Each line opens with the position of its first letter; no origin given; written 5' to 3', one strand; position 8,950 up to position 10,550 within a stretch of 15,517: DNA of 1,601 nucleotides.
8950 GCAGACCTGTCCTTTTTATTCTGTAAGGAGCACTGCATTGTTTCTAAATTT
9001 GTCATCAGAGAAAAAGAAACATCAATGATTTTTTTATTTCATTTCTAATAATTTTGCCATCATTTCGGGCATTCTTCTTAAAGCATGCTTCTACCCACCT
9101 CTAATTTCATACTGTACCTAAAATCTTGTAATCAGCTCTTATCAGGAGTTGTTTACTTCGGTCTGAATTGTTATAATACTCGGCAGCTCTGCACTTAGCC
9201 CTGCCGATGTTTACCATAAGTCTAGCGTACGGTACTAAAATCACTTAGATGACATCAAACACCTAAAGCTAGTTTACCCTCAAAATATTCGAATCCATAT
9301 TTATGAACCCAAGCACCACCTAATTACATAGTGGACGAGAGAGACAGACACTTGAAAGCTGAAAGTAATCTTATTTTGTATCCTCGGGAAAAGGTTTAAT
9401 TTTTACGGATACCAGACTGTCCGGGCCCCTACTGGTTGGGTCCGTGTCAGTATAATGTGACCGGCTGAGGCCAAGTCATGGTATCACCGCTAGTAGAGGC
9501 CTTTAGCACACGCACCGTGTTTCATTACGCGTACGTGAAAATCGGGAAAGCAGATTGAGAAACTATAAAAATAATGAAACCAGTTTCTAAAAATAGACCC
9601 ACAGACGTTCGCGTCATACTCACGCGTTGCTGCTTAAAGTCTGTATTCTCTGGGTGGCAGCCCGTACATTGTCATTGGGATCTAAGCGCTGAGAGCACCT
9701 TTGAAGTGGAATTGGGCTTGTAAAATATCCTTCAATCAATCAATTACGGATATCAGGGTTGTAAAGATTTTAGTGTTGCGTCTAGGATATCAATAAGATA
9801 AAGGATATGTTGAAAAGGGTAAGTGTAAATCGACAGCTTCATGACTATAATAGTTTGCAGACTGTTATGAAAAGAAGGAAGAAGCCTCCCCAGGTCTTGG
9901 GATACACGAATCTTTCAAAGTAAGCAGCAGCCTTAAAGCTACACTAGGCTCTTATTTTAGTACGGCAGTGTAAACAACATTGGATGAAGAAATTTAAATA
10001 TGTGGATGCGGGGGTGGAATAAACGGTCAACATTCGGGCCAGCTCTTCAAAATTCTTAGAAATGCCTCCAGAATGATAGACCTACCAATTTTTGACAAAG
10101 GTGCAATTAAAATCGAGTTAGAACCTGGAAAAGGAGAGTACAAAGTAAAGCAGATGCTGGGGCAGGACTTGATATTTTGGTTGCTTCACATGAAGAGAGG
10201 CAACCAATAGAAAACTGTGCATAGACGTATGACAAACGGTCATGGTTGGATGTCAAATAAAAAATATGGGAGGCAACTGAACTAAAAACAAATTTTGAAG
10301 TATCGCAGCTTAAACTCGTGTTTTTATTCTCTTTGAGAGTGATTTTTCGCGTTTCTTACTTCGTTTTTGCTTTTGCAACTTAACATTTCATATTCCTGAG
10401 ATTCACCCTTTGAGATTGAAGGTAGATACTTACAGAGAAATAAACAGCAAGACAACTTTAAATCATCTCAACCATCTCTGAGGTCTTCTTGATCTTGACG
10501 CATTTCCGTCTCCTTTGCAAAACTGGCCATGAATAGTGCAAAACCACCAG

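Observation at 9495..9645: Solo half-copy of the foldback arm ending exactly at the palindrome centre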

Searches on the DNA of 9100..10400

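Call 23: search_rna_families(source=window, start=9100, end=10400, threshold=evalue, max_evalue=10)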
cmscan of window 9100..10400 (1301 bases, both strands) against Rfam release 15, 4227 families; matches with E-value up to 10: 3.
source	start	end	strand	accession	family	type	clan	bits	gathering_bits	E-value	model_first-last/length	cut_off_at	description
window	10106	10154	-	RF00110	RybB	Gene; sRNA;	-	16.5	40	2.2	1-79/79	no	RybB RNA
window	10060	10191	-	RF01264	snR83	Gene; snRNA; snoRNA; HACA-box;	CL00023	14.9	75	1.2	1-308/308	no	Small nucleolar RNA snR83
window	10086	10202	-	RF02099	rivX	Gene; sRNA;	-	12.8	100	1.7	1-248/248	no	rivX sRNA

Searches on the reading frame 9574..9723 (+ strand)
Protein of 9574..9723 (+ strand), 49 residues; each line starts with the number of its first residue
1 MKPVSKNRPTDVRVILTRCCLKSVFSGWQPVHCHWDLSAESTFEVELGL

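Call 58: find_encoding_contigs(protein=window:9574-9723:+, flank=5000, max_places=10)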
Protein window:9574-9723:+ (49 aa): no gene with exactly this product is on record in the collection.

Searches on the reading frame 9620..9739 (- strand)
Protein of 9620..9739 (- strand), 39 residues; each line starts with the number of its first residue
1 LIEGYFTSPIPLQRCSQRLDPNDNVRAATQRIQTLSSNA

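Call 59: find_encoding_contigs(protein=window:9620-9739:-, flank=5000, max_places=10)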
Protein window:9620-9739:- (39 aa): no gene with exactly this product is on record in the collection.
